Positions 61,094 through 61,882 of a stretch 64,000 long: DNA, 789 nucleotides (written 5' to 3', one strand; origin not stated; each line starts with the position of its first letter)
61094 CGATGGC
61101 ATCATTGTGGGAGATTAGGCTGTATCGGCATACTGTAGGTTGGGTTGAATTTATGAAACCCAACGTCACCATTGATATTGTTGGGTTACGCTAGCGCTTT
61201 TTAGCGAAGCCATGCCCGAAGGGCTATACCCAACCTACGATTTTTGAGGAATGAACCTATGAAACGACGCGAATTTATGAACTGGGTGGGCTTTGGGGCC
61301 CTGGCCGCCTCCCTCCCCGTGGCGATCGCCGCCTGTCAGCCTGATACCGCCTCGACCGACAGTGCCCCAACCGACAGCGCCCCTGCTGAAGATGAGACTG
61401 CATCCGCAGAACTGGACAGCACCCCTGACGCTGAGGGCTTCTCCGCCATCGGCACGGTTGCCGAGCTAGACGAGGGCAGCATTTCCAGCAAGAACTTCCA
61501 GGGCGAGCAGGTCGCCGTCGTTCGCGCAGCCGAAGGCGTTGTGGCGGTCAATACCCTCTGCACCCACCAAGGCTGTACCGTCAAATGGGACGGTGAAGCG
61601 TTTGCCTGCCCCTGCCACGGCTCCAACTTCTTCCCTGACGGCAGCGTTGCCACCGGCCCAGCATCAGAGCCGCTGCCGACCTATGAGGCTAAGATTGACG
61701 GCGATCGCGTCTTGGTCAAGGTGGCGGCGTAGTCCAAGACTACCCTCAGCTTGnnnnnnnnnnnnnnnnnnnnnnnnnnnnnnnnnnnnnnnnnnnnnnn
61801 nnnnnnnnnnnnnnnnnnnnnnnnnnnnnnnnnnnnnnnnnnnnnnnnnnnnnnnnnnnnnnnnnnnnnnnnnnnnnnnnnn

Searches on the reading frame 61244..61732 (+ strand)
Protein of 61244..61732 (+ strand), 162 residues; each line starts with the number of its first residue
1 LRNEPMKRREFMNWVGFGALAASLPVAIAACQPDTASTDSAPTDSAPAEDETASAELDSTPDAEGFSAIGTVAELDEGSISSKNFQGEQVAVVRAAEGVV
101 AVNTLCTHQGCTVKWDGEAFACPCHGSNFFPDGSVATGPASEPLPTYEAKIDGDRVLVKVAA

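Call 11: search_protein_families(library=pfam, proteins=[window:61244-61732:+], max_evalue=0.001)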
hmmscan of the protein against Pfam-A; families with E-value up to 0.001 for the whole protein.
window:61244-61732:+ (162 aa): 2 families
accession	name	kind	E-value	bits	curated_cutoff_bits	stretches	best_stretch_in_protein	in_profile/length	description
PF00355.32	Rieske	-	1.9e-14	53.8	20.3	1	69-148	5-88/88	Rieske [2Fe-2S] domain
PF13806.12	Rieske_2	-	0.00051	20.4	27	0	67-159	3-104/104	Rieske-like [2Fe-2S] domain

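Call 45: search_protein_families(library=pfam, proteins=[window:61244-61732:+], max_evalue=0.01)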
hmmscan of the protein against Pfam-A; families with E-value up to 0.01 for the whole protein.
window:61244-61732:+ (162 aa): 2 families
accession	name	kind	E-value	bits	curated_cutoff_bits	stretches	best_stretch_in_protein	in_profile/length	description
PF00355.32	Rieske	-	1.9e-14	53.8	20.3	1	69-148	5-88/88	Rieske [2Fe-2S] domain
PF13806.12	Rieske_2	-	0.00051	20.4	27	1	67-159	3-104/104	Rieske-like [2Fe-2S] domain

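Call 74: search_protein_families(library=ncbifam, proteins=[window:61259-61732:+], max_evalue=0.001)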
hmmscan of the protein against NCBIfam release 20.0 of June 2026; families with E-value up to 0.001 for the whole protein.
window:61259-61732:+ (157 aa): 11 families
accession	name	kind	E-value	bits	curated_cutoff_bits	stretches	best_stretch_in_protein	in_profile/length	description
NF010001.0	PRK13474.1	subfamily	6.2e-18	64.7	154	1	1-154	12-162/178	cytochrome b6-f complex iron-sulfur subunit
NF045928.1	Cytb6fFeSPetC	equivalog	9.7e-17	60.9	250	1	1-152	12-162/179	cytochrome b6-f complex iron-sulfur subunit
TIGR01416.1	Rieske_proteo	equivalog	3.2e-11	43.6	97.4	1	81-152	95-173/176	ubiquinol-cytochrome c reductase iron-sulfur subunit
TIGR02694.1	arsenite_ox_S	equivalog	2.2e-10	40.5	95.65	1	89-149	46-110/129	arsenate reductase (azurin) small subunit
NF007422.0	PRK09965.1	equivalog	5.6e-08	32.8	113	1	66-156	8-101/106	bifunctional 3-phenylpropionate/cinnamic acid dioxygenase ferredoxin subunit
NF041683.1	ant_diox_AndAb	equivalog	5.9e-08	32.8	150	1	62-155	3-100/100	anthranilate 1,2-dioxygenase ferredoxin subunit AndAb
NF050121.1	bc1_QcrA_actin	exception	9.4e-08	31.9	275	1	89-152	235-303/319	cytochrome bc1 complex Rieske iron-sulfur subunit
NF042948.2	3PPDioc_HcaC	equivalog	2.2e-07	31.1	150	1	66-156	8-103/105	3-phenylpropionate/cinnamic acid dioxygenase ferredoxin subunit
TIGR02377.1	MocE_fam_FeS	subfamily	0.00032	20.7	136.15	1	69-155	10-101/101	MocE family 2Fe-2S type ferredoxin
NF041174.1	SDX_Thmprot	equivalog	0.00036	20.7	170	1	71-124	13-69/109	sulredoxin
TIGR02378.1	nirD_assim_sml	equivalog_domain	0.00059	19.9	74.65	0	63-154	4-104/105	nitrite reductase small subunit NirD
